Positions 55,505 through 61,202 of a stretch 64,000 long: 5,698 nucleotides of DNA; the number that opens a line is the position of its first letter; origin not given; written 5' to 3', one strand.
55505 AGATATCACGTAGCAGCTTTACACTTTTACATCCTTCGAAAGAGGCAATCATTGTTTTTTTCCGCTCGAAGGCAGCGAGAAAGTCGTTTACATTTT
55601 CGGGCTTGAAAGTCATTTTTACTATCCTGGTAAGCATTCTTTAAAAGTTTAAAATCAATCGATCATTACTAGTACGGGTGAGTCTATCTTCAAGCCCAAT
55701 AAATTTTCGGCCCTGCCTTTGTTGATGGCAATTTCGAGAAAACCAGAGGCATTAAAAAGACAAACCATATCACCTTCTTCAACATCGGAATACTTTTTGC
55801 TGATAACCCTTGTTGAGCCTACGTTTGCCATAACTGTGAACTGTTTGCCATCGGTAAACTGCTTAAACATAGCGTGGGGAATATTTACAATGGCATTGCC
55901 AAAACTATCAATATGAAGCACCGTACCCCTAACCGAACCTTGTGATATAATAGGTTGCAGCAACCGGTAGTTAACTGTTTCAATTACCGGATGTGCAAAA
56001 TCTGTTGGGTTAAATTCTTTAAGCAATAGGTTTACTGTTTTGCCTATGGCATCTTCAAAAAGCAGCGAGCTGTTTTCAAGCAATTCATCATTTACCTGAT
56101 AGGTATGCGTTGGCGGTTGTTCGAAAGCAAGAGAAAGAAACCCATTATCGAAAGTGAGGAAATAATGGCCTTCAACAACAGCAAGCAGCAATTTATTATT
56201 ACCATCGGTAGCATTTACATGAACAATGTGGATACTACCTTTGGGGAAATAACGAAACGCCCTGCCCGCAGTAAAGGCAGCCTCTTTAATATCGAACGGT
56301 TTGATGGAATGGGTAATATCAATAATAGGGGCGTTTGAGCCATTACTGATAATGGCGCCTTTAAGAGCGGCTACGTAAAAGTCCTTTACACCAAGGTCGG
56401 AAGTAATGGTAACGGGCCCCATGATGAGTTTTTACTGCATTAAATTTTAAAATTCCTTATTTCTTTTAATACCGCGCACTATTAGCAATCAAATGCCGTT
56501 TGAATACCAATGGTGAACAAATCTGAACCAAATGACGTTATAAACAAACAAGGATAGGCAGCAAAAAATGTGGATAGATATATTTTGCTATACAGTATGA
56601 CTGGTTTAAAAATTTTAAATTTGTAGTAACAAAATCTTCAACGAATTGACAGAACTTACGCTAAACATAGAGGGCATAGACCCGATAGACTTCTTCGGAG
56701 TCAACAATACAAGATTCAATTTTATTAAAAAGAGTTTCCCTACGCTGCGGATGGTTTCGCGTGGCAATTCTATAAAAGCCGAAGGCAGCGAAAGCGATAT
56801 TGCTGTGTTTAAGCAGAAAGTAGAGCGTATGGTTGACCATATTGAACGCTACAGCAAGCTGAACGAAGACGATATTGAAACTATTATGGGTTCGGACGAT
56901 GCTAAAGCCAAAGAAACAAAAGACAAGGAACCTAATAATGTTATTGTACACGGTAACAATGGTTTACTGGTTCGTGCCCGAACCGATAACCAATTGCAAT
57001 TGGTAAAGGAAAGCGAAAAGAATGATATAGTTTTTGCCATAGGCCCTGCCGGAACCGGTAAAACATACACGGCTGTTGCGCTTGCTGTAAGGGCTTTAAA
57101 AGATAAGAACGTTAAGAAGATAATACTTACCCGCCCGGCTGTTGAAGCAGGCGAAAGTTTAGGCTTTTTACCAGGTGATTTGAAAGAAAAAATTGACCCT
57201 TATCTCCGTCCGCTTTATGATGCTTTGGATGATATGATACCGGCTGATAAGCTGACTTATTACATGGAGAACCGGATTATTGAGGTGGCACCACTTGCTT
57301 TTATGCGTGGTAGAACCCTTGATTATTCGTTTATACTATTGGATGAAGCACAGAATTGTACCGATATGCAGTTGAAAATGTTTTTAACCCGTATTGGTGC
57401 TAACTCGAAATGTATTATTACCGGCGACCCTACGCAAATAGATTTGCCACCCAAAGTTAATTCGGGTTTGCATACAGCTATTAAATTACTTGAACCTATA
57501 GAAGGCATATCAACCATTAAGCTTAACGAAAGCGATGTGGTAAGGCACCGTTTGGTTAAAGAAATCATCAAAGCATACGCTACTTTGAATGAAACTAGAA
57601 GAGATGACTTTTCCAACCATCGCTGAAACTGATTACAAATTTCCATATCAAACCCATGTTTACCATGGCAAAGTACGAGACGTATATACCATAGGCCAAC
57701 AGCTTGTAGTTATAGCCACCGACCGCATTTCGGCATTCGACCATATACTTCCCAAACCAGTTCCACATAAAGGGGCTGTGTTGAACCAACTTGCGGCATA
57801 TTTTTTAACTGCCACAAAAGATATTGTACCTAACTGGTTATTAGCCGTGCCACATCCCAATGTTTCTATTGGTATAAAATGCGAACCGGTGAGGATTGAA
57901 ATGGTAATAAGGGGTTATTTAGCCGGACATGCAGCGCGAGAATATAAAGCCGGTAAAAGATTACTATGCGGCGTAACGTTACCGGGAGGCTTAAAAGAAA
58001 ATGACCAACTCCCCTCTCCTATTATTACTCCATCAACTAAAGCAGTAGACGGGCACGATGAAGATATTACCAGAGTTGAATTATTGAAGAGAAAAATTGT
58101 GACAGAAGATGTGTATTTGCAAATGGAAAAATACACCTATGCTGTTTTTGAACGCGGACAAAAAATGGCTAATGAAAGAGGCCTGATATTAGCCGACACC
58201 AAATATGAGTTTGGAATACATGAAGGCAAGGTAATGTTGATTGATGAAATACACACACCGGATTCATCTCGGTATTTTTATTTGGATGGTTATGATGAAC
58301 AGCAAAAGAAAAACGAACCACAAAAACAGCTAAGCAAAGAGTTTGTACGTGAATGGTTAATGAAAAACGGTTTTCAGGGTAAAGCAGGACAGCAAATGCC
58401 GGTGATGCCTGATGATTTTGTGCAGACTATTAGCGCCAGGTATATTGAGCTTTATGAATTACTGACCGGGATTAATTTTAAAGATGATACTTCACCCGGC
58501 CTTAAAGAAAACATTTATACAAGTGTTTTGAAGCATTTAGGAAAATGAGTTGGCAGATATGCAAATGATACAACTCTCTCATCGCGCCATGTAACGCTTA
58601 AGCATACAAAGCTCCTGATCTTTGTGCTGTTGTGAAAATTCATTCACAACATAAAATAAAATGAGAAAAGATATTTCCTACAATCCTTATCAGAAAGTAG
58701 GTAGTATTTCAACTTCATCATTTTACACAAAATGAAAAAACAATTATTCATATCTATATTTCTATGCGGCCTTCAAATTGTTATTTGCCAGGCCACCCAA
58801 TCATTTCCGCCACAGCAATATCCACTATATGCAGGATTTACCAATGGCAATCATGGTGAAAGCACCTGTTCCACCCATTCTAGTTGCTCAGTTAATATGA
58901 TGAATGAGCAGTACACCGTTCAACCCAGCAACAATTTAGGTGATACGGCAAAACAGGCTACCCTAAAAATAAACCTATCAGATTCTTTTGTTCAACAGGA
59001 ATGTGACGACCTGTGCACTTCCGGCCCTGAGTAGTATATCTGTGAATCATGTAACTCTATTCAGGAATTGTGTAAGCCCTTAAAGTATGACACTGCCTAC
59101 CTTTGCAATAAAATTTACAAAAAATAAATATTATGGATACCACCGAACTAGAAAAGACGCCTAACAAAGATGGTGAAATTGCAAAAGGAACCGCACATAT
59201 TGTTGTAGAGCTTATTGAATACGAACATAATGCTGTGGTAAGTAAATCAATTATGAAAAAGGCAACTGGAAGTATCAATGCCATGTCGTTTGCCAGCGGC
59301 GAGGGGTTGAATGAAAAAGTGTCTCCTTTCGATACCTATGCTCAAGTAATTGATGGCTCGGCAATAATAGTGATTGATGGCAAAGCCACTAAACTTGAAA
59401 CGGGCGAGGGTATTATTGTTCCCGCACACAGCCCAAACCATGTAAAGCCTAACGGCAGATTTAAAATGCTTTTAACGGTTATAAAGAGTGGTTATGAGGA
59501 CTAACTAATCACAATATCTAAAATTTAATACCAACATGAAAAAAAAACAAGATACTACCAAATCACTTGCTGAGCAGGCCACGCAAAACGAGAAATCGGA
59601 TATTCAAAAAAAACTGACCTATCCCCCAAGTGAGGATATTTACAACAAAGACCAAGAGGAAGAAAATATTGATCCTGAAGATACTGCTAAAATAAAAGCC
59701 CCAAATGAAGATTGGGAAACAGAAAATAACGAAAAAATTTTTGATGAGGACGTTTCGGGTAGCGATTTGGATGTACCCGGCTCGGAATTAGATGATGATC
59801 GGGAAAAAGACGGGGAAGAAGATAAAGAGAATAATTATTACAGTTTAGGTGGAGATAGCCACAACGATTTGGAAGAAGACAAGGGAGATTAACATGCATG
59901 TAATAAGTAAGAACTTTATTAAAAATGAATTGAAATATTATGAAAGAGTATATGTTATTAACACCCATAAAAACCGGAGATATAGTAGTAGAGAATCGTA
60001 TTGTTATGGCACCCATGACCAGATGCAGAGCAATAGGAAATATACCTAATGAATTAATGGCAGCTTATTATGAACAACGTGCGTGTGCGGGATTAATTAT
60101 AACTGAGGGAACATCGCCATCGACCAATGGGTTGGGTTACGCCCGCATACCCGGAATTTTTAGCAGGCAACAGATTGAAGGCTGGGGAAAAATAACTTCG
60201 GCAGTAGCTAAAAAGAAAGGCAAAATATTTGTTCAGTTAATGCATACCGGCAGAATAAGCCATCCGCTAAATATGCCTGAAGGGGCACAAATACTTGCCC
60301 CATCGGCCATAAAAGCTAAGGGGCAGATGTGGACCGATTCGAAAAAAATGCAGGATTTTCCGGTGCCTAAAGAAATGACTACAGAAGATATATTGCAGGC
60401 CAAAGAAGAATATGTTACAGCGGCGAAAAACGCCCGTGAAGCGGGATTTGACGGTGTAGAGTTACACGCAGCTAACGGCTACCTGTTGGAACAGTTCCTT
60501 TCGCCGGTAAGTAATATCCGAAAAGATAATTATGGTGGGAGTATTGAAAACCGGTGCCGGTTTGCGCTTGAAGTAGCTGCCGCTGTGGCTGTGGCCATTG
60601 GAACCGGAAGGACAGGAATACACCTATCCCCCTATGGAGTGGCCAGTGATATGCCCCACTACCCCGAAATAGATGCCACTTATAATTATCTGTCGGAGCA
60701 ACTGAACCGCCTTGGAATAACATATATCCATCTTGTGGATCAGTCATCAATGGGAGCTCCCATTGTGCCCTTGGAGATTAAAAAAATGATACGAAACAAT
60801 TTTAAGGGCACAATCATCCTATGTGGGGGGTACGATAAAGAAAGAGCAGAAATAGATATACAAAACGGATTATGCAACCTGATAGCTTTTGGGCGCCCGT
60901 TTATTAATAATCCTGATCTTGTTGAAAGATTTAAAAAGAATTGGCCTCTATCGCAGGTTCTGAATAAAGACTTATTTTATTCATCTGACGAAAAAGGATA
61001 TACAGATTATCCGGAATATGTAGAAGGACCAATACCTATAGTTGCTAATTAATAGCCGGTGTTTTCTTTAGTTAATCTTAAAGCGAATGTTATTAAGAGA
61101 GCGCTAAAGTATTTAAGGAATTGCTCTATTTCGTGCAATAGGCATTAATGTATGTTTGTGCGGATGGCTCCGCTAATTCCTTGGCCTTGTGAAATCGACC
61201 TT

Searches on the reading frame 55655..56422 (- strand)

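Call 17: search_protein_families(library=pfam, proteins=[window:55655-56422:-], max_evalue=0.001)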
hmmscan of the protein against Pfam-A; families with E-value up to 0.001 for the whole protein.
window:55655-56422:- (255 aa): 2 families
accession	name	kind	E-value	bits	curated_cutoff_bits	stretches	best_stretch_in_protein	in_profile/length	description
PF01887.21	SAM_HAT_N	-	5.7e-31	107.7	26.3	1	4-120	1-120/145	SAM hydroxide adenosyltransferase N-terminal domain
PF20257.3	SAM_HAT_C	-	3e-25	88.8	25.5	1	166-250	1-83/84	SAM hydroxide adenosyltransferase C-terminal domain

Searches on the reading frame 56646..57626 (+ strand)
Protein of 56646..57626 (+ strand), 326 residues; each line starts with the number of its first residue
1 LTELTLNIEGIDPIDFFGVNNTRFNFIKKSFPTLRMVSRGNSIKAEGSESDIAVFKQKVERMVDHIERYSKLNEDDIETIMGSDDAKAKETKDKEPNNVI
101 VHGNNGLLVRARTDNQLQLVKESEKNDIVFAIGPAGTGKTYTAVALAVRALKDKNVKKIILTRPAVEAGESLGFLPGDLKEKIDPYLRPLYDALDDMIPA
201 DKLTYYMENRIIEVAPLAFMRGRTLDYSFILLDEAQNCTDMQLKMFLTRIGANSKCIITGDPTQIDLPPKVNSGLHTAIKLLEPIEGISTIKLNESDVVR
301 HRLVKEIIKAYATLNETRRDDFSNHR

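Call 17: search_protein_families(library=pfam, proteins=[window:56646-57626:+], max_evalue=0.001)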
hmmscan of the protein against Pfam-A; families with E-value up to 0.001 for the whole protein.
window:56646-57626:+ (326 aa): 9 families
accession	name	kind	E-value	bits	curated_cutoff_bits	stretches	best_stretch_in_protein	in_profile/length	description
PF02562.22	PhoH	-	3.3e-91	304.8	27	1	109-311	2-204/205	PhoH-like protein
PF13604.12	AAA_30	-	1.2e-07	32.1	27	1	114-310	4-164/191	AAA domain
PF13245.12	AAA_19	-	2.8e-07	31.2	25.1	1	117-265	2-129/134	AAA domain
PF00580.27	UvrD-helicase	-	2.3e-06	27.9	23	0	226-264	212-250/271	UvrD/REP helicase N-terminal domain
PF13086.12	AAA_11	-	4.7e-06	27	27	0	226-272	213-255/257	AAA domain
PF00270.35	DEAD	-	7.7e-05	22.9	26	0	113-164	1-53/167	DEAD/DEAH box helicase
PF25199.1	nSTAND_NTPase5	-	0.00024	21.4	34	0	117-164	29-79/145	Novel STAND NTPase 5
PF01695.23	IstB_IS21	-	0.00036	20.5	24.1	1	124-152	90-118/238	IstB-like ATP binding protein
PF20720.3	nSTAND3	-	0.0009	19.4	27.2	0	118-155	9-47/155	Novel STAND NTPase 3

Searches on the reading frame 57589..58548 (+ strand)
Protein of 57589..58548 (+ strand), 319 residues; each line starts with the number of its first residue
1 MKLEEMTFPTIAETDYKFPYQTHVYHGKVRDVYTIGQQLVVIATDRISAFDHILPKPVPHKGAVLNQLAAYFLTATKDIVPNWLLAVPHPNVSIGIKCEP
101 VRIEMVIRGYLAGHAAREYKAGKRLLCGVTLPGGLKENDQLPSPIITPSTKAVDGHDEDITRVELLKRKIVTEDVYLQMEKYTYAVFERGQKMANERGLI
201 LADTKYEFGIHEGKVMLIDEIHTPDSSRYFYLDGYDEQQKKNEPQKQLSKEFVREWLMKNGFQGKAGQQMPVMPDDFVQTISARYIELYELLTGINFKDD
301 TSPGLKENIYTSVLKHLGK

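Call 17: search_protein_families(library=pfam, proteins=[window:57589-58548:+], max_evalue=0.001)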
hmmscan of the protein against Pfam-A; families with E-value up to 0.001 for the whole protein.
window:57589-58548:+ (319 aa): 1 family
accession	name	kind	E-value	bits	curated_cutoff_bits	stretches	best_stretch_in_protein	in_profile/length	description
PF01259.24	SAICAR_synt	-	2.4e-67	227.6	20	1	24-264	2-228/233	SAICAR synthetase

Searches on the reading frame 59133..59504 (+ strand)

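Call 17: search_protein_families(library=pfam, proteins=[window:59133-59504:+], max_evalue=0.001)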
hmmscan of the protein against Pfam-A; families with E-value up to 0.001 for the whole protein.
window:59133-59504:+ (123 aa): 1 family
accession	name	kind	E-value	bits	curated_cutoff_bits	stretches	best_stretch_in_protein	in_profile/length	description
PF07883.17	Cupin_2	-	0.00014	21.9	27.2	1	69-108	21-60/70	Cupin domain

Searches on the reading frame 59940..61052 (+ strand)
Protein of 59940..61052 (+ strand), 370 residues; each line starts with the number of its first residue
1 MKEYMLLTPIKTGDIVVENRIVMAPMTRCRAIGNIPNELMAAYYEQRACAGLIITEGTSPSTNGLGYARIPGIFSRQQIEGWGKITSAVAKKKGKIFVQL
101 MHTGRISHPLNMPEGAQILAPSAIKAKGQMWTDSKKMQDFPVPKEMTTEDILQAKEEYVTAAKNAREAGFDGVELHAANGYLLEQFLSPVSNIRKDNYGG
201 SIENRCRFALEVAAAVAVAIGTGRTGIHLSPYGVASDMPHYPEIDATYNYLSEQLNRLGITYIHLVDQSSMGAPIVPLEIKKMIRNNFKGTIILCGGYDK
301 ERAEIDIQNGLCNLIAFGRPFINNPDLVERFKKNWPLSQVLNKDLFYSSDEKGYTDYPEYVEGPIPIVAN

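Call 17: search_protein_families(library=pfam, proteins=[window:59940-61052:+], max_evalue=0.001)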
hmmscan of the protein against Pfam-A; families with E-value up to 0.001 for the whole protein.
window:59940-61052:+ (370 aa): 1 family
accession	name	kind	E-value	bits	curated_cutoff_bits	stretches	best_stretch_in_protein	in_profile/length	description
PF00724.26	Oxidored_FMN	-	1.9e-83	281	27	1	6-336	2-340/342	NADH:flavin oxidoreductase / NADH oxidase family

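Call 86: find_encoding_contigs(protein=window:59940-61052:+, flank=3000, max_places=10)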
Protein window:59940-61052:+ (370 aa): 5 contigs read that carry it; 4 places shown.
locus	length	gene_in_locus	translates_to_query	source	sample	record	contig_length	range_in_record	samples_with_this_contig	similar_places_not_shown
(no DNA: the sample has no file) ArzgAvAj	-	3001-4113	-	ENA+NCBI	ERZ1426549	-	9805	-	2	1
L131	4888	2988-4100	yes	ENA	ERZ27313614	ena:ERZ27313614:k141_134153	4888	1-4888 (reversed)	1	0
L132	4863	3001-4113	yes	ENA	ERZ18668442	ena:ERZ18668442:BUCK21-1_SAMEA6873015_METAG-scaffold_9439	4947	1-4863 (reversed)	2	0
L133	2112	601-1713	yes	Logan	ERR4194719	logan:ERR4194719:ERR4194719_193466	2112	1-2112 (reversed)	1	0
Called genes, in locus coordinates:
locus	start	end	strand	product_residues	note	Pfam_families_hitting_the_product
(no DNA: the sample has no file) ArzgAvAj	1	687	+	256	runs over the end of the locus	?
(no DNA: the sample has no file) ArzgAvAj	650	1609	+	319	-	PF01259:SAICAR_synt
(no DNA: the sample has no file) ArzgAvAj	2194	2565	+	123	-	-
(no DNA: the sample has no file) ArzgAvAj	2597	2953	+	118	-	-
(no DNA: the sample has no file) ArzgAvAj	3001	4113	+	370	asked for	PF00724:Oxidored_FMN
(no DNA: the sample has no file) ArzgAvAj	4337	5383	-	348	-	-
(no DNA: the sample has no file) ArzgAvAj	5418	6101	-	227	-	-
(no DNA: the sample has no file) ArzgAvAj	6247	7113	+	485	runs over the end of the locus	-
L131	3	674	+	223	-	?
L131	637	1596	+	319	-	PF01259:SAICAR_synt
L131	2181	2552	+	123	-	-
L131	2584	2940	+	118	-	-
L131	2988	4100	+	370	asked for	PF00724:Oxidored_FMN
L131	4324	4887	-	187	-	?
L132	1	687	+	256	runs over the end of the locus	?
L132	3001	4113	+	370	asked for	PF00724:Oxidored_FMN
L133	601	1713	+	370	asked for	PF00724:Oxidored_FMN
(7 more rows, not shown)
